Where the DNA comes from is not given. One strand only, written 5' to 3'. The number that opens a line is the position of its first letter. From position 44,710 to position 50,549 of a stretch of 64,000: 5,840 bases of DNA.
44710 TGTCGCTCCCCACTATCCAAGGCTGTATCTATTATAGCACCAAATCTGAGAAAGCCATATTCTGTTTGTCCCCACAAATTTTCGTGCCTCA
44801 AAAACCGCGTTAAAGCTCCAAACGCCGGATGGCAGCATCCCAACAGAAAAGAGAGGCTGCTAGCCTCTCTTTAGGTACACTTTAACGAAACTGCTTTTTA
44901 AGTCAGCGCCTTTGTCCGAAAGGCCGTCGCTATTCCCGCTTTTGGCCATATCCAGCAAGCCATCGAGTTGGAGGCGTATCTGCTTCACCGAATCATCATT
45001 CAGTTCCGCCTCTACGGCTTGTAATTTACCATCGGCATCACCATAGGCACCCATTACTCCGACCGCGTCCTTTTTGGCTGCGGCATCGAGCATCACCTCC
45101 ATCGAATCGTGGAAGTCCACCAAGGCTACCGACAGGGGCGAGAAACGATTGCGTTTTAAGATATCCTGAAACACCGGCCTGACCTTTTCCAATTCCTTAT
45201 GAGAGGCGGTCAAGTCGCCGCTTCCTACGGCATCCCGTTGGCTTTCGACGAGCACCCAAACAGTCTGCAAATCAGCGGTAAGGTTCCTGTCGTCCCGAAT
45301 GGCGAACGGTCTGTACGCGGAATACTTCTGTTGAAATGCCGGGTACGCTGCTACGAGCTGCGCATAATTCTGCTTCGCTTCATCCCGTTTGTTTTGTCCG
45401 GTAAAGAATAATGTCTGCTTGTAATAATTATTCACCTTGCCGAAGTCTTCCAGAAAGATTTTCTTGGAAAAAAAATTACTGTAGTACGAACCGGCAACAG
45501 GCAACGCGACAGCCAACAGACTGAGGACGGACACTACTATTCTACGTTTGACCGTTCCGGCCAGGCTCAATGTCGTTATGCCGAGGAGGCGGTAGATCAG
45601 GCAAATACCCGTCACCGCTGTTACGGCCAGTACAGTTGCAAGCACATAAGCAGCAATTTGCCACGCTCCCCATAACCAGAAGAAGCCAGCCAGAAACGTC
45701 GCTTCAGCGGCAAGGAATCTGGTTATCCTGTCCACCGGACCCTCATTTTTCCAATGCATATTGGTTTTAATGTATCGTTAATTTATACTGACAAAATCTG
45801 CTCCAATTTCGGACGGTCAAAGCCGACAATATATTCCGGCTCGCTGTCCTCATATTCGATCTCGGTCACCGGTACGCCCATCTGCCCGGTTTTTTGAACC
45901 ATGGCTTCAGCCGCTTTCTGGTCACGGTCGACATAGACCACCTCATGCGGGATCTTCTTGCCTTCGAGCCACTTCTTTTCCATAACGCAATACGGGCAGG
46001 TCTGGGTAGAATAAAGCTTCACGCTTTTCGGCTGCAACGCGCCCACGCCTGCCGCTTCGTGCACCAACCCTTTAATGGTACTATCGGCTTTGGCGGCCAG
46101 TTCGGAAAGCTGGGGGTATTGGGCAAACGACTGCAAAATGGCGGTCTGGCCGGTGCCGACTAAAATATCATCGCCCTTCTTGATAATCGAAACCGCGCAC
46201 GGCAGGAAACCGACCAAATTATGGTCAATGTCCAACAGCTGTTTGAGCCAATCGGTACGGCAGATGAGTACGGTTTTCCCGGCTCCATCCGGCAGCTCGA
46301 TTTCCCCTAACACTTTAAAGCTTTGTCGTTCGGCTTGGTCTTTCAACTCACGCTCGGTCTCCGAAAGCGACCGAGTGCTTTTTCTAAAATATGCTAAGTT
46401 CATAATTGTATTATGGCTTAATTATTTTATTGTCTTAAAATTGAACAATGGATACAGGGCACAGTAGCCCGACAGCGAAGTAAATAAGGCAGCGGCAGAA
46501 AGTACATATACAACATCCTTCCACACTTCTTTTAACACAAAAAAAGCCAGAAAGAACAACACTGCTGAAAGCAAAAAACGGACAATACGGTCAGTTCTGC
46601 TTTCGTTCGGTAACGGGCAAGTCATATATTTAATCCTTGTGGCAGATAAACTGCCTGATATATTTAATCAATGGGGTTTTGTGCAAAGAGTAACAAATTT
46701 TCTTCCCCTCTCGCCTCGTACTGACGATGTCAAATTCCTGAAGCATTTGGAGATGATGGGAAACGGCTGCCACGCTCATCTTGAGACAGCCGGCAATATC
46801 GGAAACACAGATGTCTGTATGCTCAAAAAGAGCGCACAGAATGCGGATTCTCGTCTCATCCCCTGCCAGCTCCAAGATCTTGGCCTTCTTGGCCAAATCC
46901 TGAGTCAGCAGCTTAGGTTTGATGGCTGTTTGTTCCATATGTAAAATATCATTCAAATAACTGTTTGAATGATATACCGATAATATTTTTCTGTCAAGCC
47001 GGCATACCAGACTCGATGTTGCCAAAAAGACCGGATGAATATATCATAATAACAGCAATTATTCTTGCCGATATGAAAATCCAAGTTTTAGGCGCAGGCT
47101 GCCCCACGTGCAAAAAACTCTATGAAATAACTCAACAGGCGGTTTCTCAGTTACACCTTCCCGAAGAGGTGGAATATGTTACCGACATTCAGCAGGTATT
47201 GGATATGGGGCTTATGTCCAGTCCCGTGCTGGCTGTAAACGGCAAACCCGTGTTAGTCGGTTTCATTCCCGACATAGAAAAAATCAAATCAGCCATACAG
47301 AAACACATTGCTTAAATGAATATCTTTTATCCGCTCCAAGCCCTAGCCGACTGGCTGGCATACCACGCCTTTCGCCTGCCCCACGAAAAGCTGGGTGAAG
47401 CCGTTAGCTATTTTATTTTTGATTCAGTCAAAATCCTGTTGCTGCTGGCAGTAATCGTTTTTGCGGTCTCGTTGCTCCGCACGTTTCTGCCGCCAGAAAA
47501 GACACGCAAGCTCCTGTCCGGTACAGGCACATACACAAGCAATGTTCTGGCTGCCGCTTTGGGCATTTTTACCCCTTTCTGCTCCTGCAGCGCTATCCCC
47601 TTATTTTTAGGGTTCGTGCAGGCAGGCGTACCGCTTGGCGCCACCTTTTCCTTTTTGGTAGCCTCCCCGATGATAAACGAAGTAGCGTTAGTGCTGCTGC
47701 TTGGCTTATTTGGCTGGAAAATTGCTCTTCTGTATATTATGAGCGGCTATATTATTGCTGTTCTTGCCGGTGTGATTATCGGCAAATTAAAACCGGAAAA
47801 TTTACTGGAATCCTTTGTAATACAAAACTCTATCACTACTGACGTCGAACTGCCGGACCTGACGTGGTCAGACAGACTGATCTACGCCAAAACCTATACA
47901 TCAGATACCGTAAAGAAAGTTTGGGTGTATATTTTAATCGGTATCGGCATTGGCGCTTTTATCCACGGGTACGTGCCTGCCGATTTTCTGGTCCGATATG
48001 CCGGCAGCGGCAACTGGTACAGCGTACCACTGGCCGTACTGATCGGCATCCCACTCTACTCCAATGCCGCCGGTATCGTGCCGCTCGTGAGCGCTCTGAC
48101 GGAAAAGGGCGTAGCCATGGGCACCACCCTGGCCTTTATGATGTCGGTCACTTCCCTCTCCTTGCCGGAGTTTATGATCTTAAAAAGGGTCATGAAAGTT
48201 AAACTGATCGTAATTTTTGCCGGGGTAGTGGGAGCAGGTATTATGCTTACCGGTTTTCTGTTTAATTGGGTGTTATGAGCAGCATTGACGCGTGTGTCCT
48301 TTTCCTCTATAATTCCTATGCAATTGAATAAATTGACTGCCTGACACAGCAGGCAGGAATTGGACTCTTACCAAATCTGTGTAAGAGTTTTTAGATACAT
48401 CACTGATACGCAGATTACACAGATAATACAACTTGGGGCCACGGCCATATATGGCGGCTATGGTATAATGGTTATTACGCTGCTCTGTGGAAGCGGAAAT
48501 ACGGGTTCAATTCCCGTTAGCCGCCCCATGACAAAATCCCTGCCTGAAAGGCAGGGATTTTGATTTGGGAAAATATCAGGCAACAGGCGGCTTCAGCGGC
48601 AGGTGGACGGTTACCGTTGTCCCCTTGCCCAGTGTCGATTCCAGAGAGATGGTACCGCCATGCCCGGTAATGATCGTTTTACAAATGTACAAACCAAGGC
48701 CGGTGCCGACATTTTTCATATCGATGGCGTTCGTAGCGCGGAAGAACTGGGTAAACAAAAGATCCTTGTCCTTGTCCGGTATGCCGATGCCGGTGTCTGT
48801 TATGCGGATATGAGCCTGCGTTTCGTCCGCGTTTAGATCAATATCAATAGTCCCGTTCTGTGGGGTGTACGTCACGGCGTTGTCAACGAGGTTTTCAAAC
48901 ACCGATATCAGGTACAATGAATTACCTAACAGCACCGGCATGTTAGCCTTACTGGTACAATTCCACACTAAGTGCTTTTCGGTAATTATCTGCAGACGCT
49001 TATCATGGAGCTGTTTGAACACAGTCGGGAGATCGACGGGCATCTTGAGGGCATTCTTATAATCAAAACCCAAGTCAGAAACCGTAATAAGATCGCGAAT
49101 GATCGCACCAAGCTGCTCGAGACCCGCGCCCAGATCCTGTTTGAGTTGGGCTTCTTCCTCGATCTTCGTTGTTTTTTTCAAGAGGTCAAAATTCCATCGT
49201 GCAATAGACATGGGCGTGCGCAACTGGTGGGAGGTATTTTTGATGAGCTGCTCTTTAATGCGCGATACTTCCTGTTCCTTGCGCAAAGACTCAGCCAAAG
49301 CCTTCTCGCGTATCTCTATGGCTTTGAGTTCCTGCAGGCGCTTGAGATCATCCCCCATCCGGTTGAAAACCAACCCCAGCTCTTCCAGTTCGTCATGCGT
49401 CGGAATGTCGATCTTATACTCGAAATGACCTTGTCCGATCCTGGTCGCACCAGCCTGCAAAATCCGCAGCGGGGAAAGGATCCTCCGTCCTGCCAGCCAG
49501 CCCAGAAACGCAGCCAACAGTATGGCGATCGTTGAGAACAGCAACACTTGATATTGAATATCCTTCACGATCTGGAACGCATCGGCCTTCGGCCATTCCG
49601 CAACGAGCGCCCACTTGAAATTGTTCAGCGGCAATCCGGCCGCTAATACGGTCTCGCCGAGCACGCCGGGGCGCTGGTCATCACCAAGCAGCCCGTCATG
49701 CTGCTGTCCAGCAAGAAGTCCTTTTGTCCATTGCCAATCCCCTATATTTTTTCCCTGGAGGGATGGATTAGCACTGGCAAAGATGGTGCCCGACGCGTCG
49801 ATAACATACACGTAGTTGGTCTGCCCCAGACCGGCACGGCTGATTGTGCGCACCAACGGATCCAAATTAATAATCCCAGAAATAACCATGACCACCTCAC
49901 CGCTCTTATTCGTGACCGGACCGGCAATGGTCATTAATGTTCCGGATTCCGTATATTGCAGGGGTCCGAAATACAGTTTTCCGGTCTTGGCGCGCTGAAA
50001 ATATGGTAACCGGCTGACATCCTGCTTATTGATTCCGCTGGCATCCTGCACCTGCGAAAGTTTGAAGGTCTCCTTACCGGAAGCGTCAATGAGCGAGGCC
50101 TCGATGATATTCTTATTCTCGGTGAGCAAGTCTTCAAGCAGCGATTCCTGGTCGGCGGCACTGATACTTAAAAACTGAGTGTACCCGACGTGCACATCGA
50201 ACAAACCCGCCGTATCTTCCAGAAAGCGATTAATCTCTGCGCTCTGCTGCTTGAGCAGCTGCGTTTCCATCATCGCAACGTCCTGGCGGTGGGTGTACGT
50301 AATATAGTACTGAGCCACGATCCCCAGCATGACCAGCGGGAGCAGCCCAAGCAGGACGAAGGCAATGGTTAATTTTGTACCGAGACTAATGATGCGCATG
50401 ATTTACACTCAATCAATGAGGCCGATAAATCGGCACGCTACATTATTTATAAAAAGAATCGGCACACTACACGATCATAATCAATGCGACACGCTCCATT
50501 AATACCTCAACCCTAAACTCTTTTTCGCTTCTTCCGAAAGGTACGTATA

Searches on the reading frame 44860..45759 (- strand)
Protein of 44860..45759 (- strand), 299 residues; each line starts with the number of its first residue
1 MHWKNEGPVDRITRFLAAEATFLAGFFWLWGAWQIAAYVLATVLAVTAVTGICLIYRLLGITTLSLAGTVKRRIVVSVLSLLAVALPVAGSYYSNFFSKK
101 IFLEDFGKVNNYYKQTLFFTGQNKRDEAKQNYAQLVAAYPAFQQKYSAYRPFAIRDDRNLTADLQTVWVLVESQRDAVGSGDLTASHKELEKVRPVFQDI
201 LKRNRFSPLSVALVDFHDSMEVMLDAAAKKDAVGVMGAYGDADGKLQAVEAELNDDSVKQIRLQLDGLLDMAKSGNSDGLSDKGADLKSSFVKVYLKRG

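Call 81: search_protein_families(library=pfam, proteins=[window:44860-45759:-], max_evalue=0.001)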
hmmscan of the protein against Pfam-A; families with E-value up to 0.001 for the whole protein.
window:44860-45759:- (299 aa): 1 family
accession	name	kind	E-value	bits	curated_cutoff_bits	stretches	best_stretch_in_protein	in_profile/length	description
PF11127.14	YgaP-like_TM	-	1e-12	48.4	25.3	1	4-63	3-62/66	Inner membrane protein YgaP-like, transmembrane domain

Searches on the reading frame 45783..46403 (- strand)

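Call 81: search_protein_families(library=pfam, proteins=[window:45783-46403:-], max_evalue=0.001)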
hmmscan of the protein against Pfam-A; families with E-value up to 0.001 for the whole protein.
window:45783-46403:- (206 aa): 1 family
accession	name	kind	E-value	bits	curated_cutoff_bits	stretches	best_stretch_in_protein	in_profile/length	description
PF00462.30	Glutaredoxin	-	5.7e-13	49.3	22.9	1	128-182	1-55/60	Glutaredoxin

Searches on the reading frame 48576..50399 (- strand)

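Call 81: search_protein_families(library=pfam, proteins=[window:48576-50399:-], max_evalue=0.001)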
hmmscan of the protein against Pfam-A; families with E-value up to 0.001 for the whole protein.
window:48576-50399:- (607 aa): 5 families
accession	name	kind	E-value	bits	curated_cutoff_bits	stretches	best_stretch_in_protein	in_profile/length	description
PF02518.31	HATPase_c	-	2.1e-29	102.6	26.4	1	494-603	3-110/111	Histidine kinase-, DNA gyrase B-, and HSP90-like ATPase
PF02743.24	dCache_1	-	5.5e-18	65.8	45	1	47-267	13-239/240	Cache domain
PF00672.30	HAMP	-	2.6e-11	44.1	25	1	303-353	2-52/53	HAMP domain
PF00512.31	HisKA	-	6.2e-08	33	26.9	1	382-443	2-63/66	His Kinase A (phospho-acceptor) domain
PF17201.10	Cache_3-Cache_2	-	9.5e-06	25.5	27.7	1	132-282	138-297/299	Cache 3/Cache 2 fusion domain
